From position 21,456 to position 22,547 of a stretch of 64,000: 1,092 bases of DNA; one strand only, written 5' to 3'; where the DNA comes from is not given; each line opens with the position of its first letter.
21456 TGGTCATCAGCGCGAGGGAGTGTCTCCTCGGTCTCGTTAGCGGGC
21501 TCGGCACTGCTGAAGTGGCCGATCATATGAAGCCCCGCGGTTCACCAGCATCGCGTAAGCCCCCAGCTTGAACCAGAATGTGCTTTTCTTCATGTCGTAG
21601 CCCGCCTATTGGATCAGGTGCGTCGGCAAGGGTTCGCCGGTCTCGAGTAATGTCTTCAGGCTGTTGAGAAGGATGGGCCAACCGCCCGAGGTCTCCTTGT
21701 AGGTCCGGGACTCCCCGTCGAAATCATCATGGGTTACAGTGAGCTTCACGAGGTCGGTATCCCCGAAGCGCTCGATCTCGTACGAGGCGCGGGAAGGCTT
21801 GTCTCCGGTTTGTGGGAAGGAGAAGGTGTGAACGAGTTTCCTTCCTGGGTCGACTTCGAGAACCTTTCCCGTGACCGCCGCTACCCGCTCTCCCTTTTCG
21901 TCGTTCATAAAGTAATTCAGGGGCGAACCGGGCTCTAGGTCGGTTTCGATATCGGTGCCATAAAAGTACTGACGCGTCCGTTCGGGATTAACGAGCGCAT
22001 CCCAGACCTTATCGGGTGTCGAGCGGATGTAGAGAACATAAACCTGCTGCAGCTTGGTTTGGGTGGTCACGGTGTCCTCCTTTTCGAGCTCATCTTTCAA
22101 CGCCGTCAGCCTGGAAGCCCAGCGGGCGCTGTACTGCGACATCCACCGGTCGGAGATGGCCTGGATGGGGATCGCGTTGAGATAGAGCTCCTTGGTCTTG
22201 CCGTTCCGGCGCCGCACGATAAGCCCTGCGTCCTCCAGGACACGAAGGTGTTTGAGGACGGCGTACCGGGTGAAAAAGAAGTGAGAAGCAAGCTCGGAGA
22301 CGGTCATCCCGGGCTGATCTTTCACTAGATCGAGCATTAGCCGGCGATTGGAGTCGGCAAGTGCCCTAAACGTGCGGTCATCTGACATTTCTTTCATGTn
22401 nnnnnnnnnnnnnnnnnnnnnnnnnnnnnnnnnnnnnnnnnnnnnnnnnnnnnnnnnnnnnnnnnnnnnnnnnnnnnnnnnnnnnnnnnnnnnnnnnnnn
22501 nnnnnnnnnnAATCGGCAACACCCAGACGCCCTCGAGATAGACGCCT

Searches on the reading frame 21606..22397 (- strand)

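Call 62: search_protein_families(library=pfam, proteins=[window:21606-22397:-], max_evalue=0.0001)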
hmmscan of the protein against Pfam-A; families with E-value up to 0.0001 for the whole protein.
window:21606-22397:- (263 aa): 6 families
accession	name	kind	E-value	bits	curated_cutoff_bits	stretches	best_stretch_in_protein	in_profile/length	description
PF08327.17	AHSA1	-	1.5e-19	70.9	22.1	1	127-252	3-125/125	Activator of Hsp90 ATPase homolog 1-like protein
PF12802.13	MarR_2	-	4.3e-08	33.6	27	1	21-67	10-57/61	MarR family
PF01022.26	HTH_5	-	6.4e-08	32.8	22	1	15-60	1-45/47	Bacterial regulatory protein, arsR family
PF12840.13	HTH_20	-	2.7e-07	30.9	27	1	13-62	1-50/51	Helix-turn-helix domain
PF01047.28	MarR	-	3.9e-06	27.1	24.6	1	21-65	8-52/59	MarR family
PF13412.12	HTH_24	-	8.2e-05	22.5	21.9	0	15-60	2-47/48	Winged helix-turn-helix DNA-binding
